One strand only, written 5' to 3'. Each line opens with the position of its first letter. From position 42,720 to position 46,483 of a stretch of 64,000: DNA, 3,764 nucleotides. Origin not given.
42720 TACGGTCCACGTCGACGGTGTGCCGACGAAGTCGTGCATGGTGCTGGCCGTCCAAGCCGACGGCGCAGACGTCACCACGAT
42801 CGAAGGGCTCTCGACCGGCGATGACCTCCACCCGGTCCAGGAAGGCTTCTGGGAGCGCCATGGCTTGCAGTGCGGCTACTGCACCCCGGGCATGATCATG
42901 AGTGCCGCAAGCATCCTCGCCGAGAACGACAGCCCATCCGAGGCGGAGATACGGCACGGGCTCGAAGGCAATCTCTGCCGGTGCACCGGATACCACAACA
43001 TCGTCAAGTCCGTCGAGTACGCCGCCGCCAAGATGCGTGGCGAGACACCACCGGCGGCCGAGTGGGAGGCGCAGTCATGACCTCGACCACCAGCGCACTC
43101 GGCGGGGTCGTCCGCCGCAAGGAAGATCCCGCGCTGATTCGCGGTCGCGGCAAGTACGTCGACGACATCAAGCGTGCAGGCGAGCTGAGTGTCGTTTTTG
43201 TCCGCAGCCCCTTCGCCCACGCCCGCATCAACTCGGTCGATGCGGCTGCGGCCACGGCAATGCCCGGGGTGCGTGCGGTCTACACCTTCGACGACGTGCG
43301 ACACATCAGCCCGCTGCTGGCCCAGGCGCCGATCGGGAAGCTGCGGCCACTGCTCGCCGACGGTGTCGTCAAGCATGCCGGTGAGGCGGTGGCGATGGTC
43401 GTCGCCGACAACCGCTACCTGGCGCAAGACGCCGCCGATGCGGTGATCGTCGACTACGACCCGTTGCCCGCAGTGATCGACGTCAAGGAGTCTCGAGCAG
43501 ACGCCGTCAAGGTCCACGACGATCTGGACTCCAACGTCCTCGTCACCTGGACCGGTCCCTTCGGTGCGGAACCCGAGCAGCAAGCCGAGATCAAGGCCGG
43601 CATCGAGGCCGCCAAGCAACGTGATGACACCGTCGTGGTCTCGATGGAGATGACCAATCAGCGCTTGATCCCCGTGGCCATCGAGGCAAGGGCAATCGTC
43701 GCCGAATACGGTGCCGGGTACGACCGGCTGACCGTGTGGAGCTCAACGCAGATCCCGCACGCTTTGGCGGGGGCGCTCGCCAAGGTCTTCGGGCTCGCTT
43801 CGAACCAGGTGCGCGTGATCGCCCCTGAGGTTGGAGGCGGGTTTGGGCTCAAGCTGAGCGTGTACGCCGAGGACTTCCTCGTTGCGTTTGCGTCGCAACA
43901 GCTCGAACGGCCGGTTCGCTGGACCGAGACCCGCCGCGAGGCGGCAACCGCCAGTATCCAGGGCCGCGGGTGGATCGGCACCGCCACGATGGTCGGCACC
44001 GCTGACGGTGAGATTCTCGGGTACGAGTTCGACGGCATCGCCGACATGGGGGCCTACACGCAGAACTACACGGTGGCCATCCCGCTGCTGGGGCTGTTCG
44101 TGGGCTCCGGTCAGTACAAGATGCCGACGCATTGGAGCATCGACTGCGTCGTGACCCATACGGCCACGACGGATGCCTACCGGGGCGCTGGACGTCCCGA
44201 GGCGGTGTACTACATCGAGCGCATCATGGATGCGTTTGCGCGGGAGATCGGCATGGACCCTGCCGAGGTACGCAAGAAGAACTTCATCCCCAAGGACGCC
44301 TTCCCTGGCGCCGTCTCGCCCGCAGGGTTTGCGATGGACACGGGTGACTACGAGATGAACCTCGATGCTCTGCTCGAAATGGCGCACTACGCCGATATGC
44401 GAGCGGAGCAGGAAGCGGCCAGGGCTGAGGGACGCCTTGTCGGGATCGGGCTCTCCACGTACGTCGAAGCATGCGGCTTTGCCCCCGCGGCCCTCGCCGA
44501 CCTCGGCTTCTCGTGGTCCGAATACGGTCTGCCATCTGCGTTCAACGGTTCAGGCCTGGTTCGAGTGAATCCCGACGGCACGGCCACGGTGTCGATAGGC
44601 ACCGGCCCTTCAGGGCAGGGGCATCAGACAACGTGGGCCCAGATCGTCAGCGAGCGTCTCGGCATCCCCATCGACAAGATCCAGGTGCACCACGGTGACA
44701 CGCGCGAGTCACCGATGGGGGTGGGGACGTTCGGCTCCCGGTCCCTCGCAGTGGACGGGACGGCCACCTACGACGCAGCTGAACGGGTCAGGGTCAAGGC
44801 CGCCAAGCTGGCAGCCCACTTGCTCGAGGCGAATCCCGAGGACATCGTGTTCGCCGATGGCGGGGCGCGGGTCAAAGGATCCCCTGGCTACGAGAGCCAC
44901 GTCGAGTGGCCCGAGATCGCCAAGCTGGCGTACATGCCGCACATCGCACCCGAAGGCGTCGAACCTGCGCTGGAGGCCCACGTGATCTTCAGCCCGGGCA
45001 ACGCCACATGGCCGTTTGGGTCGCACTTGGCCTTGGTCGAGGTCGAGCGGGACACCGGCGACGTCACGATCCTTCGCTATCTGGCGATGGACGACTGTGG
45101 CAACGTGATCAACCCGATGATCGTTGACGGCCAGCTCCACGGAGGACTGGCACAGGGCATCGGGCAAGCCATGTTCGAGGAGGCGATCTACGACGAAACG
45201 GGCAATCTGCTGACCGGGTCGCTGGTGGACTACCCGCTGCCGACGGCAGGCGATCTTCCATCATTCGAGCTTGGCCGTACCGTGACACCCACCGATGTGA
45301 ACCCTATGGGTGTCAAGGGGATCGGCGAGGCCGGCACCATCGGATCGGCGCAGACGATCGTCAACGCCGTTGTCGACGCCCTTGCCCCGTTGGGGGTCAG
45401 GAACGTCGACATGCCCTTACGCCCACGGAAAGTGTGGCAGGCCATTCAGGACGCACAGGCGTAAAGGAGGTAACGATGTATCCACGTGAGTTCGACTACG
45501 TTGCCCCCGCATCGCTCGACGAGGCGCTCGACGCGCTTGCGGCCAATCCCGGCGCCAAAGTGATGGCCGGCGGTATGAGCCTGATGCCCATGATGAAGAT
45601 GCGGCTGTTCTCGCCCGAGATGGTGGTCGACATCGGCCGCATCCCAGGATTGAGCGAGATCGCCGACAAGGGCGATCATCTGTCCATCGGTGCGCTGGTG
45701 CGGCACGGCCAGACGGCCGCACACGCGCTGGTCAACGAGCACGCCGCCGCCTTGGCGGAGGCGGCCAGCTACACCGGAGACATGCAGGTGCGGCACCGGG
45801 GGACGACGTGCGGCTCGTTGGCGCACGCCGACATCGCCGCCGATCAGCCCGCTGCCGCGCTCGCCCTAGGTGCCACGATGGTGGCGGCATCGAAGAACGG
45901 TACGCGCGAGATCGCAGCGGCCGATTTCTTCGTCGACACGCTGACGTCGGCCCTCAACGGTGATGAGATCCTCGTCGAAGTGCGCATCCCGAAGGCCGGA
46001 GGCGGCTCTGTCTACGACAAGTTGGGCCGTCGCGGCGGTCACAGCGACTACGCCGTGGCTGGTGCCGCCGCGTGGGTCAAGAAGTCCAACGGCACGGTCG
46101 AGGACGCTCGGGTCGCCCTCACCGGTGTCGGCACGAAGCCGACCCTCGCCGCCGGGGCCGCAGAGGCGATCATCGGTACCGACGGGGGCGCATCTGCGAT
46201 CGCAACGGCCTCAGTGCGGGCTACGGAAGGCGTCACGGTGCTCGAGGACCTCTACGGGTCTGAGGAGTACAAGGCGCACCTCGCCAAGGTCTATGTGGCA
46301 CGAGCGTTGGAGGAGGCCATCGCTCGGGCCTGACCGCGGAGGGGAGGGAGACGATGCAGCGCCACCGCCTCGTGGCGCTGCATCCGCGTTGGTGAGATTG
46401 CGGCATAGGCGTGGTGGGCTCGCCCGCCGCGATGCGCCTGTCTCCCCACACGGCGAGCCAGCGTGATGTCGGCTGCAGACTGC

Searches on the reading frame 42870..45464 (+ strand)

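Call 75: search_protein_families(library=pfam, proteins=[window:42870-45464:+], max_evalue=0.001)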
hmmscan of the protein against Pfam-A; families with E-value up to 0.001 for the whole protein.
window:42870-45464:+ (864 aa): 3 families
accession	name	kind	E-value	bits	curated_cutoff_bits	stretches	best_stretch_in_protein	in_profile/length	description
PF20256.3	MoCoBD_2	-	1e-87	294.7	27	1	501-797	2-283/283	Molybdopterin cofactor-binding domain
PF02738.23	MoCoBD_1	-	1.6e-65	221.1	27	1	240-472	11-244/244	Molybdopterin cofactor-binding domain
PF01315.27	Ald_Xan_dh_C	-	7.1e-27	94.4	31.3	1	92-200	2-110/110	Aldehyde oxidase and xanthine dehydrogenase, a/b hammerhead domain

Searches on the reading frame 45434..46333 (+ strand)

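Call 75: search_protein_families(library=pfam, proteins=[window:45434-46333:+], max_evalue=0.001)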
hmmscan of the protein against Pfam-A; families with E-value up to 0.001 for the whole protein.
window:45434-46333:+ (299 aa): 2 families
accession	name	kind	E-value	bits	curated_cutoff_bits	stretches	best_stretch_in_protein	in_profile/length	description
PF00941.27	FAD_binding_5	-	1.3e-48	165.5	27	1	19-187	2-169/170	FAD binding domain in molybdopterin dehydrogenase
PF03450.22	CO_deh_flav_C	-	4.7e-18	65.6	25.5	1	194-295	3-102/102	CO dehydrogenase flavoprotein C-terminal domain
